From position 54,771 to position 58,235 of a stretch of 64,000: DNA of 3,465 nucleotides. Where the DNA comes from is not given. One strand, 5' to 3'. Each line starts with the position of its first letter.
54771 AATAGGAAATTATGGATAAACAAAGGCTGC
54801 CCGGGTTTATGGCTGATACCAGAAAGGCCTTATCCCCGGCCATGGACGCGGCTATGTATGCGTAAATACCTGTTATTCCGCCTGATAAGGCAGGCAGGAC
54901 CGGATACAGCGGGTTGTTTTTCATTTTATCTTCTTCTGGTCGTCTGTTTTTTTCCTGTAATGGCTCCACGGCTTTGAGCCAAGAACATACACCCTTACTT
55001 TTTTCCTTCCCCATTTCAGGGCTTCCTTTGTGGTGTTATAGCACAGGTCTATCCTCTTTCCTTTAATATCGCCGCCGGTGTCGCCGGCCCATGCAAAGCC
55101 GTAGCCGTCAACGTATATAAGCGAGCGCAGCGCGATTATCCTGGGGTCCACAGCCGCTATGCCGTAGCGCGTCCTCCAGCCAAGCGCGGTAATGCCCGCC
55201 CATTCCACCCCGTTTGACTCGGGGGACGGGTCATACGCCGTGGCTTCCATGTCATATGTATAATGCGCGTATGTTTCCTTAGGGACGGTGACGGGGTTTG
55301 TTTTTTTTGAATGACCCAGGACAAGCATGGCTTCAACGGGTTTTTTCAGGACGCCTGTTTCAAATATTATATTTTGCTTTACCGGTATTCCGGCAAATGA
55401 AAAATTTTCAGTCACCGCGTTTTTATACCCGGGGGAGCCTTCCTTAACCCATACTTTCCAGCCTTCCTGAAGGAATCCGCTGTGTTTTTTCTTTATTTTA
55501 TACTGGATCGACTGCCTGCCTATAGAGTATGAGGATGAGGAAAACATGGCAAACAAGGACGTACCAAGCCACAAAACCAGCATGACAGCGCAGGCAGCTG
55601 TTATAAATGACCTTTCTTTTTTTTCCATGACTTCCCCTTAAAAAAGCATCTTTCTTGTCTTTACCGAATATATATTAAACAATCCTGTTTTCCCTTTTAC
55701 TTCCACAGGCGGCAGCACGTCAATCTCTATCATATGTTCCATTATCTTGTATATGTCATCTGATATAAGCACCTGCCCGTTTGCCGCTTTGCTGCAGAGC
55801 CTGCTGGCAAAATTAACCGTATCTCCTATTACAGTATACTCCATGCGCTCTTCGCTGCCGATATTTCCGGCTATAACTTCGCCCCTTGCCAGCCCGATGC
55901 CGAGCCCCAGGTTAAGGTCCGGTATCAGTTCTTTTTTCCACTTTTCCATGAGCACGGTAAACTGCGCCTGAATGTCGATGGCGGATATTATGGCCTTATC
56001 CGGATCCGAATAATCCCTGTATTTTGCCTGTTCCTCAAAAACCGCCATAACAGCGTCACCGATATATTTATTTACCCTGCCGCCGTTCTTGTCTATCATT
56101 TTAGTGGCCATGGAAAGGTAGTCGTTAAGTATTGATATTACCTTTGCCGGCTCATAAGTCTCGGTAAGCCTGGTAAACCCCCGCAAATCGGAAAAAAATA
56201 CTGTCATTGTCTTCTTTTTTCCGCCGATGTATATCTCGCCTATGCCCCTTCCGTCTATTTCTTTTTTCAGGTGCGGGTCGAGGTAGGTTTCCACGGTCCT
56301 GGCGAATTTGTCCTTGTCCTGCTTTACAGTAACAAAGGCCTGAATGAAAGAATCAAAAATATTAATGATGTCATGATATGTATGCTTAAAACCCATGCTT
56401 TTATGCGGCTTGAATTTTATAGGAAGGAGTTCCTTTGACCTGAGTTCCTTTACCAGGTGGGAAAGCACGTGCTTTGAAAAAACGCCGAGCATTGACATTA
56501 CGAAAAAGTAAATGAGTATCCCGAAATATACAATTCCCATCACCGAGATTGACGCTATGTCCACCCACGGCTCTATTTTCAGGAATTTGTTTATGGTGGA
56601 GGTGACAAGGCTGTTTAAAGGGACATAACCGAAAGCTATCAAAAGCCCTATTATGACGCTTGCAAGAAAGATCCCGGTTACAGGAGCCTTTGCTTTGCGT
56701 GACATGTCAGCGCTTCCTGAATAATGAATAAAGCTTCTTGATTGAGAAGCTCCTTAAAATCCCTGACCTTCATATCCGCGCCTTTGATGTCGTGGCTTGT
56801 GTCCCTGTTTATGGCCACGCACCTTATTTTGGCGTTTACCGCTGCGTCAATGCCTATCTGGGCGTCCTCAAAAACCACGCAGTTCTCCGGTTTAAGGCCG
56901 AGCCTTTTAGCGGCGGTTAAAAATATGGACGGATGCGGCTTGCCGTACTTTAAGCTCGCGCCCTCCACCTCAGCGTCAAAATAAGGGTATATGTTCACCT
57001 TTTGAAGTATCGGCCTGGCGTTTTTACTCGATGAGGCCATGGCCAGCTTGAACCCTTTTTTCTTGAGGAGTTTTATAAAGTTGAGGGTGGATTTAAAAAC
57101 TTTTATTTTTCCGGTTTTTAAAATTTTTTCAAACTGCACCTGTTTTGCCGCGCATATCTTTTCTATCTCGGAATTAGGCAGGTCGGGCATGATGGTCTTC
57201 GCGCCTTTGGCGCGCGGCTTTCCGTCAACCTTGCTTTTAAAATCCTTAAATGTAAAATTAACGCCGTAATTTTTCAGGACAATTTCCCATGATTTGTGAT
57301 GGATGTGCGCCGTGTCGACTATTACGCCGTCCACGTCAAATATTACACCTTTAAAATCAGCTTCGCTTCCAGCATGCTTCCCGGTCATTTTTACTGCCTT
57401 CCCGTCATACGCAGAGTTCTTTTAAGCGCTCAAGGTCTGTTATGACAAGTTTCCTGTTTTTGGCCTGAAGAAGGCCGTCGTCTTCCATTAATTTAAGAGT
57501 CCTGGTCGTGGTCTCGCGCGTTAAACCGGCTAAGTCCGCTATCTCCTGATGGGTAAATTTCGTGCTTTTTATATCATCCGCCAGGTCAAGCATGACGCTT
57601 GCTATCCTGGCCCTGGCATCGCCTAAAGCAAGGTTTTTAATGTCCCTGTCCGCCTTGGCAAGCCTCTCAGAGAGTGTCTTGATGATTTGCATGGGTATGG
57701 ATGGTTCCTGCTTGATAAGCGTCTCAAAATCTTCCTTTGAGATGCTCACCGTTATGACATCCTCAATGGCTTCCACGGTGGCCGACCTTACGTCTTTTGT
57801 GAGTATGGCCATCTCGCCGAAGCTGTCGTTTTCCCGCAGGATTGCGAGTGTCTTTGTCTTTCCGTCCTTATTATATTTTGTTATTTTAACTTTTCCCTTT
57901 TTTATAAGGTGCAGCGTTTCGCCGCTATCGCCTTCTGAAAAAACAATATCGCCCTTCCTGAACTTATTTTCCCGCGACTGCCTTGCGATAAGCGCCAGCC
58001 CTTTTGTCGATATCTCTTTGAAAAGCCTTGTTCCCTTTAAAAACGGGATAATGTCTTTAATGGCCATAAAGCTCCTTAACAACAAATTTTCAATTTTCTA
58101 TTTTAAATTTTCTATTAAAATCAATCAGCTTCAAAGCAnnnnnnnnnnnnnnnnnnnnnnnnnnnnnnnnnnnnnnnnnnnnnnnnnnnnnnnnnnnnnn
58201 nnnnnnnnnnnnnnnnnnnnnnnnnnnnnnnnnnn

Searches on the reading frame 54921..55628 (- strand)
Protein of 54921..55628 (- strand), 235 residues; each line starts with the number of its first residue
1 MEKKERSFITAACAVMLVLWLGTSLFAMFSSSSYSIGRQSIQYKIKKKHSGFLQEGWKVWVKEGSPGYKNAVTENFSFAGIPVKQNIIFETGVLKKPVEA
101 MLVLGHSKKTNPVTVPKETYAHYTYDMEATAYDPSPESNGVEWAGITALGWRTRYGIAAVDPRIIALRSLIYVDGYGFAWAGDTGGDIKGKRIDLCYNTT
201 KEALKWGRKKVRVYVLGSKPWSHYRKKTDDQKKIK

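Call 36: search_protein_families(library=pfam, proteins=[window:54921-55628:-], max_evalue=0.0001)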
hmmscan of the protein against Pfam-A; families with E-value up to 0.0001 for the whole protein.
window:54921-55628:- (235 aa): 1 family
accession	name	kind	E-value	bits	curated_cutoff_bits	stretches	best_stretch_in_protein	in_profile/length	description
PF06725.17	3D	-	7.7e-16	58.5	23.8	1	159-216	4-71/72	3D domain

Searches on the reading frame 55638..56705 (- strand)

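Call 36: search_protein_families(library=pfam, proteins=[window:55638-56705:-], max_evalue=0.0001)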
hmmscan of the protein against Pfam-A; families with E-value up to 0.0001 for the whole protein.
window:55638-56705:- (355 aa): 1 family
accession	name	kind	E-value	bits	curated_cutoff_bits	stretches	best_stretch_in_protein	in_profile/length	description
PF00211.25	Guanylate_cyc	-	2.1e-26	93.1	21.9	1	164-341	6-175/183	Adenylate and Guanylate cyclase catalytic domain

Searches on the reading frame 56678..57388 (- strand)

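Call 60: search_protein_families(library=pfam, proteins=[window:56678-57388:-], max_evalue=0.01)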
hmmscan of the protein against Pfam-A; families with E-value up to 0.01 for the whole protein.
window:56678-57388:- (236 aa): 3 families
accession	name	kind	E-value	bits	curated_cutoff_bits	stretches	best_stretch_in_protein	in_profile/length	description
PF13419.12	HAD_2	-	1.8e-26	93.8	23.8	1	15-193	1-178/178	Haloacid dehalogenase-like hydrolase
PF00702.32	Hydrolase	-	3e-26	93.4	26.4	1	13-186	2-190/191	haloacid dehalogenase-like hydrolase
PF13242.12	Hydrolase_like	-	2.3e-05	24.7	22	1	148-197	2-52/75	HAD-hyrolase-like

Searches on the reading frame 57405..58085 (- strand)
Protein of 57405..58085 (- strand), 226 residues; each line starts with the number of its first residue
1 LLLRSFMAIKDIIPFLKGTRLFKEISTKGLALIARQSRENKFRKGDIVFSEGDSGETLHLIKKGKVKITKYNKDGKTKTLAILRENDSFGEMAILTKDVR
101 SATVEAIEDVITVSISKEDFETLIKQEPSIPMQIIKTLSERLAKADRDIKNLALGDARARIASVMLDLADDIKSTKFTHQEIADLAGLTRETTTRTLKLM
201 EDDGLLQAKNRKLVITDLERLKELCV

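Call 60: search_protein_families(library=pfam, proteins=[window:57405-58085:-], max_evalue=0.01)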
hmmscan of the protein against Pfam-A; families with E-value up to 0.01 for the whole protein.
window:57405-58085:- (226 aa): 8 families
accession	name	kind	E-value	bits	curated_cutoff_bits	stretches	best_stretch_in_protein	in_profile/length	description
PF00027.35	cNMP_binding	-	6.8e-26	90.5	27.5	1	41-126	3-88/89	Cyclic nucleotide-binding domain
PF13545.12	HTH_Crp_2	-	1.6e-16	60.5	27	1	159-224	1-70/70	Crp-like helix-turn-helix domain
PF00325.26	Crp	-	4e-08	33.3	21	1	177-206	3-32/32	Bacterial regulatory proteins, crp family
PF12802.13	MarR_2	-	0.0024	18.4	27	1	180-207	24-51/61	MarR family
PF01047.28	MarR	-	0.003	17.9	24.6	1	179-207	20-48/59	MarR family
PF13412.12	HTH_24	-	0.0063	16.5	21.9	0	178-206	19-47/48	Winged helix-turn-helix DNA-binding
PF25213.1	HVO_A0261_N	-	0.0073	16.6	35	0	173-216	21-64/86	HVO_A0261 N-terminal domain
PF05732.17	RepL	-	0.0079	16.1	20.3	0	154-211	53-110/164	Firmicute plasmid replication protein (RepL)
